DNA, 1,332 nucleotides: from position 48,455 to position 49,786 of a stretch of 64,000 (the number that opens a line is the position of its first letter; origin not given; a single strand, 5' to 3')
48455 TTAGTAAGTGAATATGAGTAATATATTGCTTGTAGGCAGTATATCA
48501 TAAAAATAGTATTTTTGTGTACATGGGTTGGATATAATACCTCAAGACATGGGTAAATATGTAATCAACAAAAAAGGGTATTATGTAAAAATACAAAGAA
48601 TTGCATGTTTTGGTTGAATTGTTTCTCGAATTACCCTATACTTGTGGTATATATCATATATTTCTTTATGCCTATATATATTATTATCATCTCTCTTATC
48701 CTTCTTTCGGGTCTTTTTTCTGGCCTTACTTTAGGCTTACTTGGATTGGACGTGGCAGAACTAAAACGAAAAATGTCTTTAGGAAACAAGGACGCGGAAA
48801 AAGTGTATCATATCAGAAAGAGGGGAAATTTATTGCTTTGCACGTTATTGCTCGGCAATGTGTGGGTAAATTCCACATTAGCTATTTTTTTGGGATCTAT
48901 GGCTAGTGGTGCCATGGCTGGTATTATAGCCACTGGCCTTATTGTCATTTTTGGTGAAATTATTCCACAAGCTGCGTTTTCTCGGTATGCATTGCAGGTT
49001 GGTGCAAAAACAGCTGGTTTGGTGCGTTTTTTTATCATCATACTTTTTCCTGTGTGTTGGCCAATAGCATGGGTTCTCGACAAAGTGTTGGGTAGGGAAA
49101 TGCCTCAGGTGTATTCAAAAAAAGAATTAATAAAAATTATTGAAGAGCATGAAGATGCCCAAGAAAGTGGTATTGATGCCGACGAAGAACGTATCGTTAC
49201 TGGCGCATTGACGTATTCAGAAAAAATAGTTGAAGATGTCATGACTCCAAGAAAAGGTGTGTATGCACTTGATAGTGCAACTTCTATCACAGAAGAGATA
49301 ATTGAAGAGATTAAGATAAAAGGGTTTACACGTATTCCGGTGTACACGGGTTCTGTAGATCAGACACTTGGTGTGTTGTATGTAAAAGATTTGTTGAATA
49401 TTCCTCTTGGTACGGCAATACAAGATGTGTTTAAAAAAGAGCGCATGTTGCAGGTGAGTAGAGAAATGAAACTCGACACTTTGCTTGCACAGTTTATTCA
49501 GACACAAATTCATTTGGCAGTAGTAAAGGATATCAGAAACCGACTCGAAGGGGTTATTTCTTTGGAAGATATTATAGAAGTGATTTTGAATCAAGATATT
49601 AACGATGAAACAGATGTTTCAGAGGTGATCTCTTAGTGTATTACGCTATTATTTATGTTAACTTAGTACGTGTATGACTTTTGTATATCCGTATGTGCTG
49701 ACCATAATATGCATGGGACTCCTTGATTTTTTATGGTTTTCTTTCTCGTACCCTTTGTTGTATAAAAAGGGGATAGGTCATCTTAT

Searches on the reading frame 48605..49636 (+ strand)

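Call 86: search_protein_families(library=pfam, proteins=[window:48605-49636:+], max_evalue=0.00001)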
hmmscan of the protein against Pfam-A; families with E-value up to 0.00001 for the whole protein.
window:48605-49636:+ (343 aa): 2 families
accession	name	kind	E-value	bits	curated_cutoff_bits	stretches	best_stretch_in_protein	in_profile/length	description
PF01595.25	CNNM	-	2e-37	129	28.4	1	26-185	1-174/181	Cyclin M transmembrane N-terminal domain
PF00571.33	CBS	-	1.1e-10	42.1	24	0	281-328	9-56/57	CBS domain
